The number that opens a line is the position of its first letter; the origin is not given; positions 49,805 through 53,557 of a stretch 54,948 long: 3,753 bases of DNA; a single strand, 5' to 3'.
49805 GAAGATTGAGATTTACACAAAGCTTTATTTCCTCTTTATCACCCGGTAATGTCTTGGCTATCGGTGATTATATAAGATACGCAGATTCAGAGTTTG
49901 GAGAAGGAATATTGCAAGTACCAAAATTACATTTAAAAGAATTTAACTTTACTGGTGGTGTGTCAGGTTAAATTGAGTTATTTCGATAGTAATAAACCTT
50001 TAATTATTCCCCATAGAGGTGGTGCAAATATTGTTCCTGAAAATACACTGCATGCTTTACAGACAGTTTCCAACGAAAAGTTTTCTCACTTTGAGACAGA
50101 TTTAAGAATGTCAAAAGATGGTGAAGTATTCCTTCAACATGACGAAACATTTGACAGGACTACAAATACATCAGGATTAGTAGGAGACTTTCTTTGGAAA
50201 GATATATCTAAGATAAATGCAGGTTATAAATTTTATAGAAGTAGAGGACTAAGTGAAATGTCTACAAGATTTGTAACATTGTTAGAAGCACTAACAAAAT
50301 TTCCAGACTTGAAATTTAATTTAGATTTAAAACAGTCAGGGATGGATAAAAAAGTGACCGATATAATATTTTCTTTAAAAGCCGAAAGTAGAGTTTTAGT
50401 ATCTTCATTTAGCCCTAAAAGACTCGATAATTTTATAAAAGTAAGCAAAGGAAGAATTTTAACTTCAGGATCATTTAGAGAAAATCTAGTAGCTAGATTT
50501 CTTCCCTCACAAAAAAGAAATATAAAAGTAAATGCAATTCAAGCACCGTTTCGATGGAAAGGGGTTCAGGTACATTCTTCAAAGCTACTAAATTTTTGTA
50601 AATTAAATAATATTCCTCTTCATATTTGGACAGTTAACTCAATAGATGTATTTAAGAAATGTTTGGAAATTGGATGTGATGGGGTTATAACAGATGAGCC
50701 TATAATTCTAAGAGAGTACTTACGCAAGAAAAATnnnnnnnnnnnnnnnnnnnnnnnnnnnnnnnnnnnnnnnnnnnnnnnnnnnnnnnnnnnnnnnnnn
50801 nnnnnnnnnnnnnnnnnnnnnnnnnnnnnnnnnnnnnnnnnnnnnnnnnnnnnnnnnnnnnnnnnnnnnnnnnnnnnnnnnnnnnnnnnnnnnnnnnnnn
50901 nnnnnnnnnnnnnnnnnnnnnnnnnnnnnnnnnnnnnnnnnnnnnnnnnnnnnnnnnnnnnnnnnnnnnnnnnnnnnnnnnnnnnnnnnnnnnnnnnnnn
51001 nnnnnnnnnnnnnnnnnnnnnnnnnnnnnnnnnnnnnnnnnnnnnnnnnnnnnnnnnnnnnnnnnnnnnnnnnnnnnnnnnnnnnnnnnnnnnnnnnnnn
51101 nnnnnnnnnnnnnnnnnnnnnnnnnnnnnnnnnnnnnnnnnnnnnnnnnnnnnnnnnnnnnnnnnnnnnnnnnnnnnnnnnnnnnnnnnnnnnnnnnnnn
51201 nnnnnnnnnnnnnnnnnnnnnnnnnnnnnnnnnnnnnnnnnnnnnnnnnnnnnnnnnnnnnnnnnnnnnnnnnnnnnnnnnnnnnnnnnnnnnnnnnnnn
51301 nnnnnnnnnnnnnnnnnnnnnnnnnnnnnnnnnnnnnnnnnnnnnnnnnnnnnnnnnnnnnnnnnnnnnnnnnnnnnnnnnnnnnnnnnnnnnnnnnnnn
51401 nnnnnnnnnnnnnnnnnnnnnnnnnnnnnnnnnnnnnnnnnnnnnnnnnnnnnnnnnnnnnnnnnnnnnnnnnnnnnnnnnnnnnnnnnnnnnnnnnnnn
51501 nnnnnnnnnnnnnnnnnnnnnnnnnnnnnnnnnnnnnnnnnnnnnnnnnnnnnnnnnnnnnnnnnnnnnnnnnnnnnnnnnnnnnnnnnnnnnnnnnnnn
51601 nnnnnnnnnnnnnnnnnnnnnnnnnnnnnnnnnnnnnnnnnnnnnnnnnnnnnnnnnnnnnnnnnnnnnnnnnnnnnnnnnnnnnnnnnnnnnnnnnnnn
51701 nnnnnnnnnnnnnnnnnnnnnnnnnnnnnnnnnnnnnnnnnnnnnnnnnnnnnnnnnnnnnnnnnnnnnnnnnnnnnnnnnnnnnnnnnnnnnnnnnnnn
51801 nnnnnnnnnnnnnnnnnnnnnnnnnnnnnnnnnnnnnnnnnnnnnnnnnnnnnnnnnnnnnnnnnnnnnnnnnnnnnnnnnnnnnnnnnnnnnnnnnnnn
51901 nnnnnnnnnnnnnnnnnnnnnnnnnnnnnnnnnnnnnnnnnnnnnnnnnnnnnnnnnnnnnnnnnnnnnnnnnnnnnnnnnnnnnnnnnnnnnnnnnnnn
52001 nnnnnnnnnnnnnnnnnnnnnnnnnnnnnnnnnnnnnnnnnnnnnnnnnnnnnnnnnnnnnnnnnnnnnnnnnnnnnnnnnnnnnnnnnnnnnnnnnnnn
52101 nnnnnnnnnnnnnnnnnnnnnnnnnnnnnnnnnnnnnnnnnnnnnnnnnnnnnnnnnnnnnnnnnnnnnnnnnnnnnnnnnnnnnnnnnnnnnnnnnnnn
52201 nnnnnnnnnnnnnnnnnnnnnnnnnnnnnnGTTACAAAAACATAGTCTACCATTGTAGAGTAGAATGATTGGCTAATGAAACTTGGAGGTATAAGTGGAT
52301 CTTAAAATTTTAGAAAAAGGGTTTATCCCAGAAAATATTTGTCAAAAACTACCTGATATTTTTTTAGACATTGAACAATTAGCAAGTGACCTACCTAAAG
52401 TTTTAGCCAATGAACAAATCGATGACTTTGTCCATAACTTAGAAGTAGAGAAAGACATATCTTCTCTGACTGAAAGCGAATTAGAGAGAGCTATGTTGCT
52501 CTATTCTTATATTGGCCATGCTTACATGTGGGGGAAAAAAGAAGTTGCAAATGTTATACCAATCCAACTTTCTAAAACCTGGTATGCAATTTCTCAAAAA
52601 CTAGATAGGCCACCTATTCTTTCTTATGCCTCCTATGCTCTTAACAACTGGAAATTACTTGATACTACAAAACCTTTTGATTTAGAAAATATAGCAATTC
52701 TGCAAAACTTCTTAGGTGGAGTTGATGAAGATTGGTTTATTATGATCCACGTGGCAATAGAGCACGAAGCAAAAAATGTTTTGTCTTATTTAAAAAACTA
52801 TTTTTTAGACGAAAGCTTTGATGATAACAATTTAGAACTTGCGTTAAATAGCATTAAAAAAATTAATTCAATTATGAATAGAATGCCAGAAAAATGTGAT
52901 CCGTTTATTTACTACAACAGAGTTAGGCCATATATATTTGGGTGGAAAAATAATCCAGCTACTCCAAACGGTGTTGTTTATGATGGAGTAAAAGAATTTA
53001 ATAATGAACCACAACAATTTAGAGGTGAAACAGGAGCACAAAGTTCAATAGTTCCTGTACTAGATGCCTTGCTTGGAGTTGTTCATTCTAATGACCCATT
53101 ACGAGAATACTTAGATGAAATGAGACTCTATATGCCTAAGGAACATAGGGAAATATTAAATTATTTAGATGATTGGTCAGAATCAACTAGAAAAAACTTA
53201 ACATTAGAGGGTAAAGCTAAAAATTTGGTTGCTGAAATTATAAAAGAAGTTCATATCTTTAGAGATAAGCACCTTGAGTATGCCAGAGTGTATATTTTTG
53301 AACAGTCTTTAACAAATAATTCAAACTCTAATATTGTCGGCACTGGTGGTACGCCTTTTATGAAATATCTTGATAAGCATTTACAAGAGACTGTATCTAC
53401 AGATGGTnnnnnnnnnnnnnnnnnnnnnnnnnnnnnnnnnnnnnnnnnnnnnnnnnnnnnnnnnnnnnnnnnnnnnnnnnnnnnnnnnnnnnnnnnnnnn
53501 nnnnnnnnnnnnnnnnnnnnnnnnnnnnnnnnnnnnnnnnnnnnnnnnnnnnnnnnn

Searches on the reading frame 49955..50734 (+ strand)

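Call 25: search_protein_families(library=ncbifam, max_evalue=1e-10, proteins=[window:49955-50734:+])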
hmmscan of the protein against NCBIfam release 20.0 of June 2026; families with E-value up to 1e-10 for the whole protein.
window:49955-50734:+ (260 aa): 2 families
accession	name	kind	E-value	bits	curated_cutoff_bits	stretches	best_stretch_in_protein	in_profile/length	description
NF053857.1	LysphglycPlipDStph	equivalog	6.6e-40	137.3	450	1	8-254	39-300/305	lysophosphatidylglycerol phospholipase D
NF006989.0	PRK09454.1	equivalog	5.7e-25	88.1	264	1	15-253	10-245/251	glycerophosphodiester phosphodiesterase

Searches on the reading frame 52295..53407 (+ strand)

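Call 25: search_protein_families(library=ncbifam, max_evalue=1e-10, proteins=[window:52295-53407:+])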
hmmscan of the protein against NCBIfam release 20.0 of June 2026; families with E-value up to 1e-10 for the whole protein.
window:52295-53407:+ (371 aa): 0 families

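Call 42: search_protein_families(library=pfam, max_evalue=0.001, proteins=[window:52295-53407:+])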
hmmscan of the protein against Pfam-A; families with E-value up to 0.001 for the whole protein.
window:52295-53407:+ (371 aa): 1 family
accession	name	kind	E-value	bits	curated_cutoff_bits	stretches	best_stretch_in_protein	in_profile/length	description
PF01231.23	IDO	-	1e-76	258.8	26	1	7-367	10-410/412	Indoleamine 2,3-dioxygenase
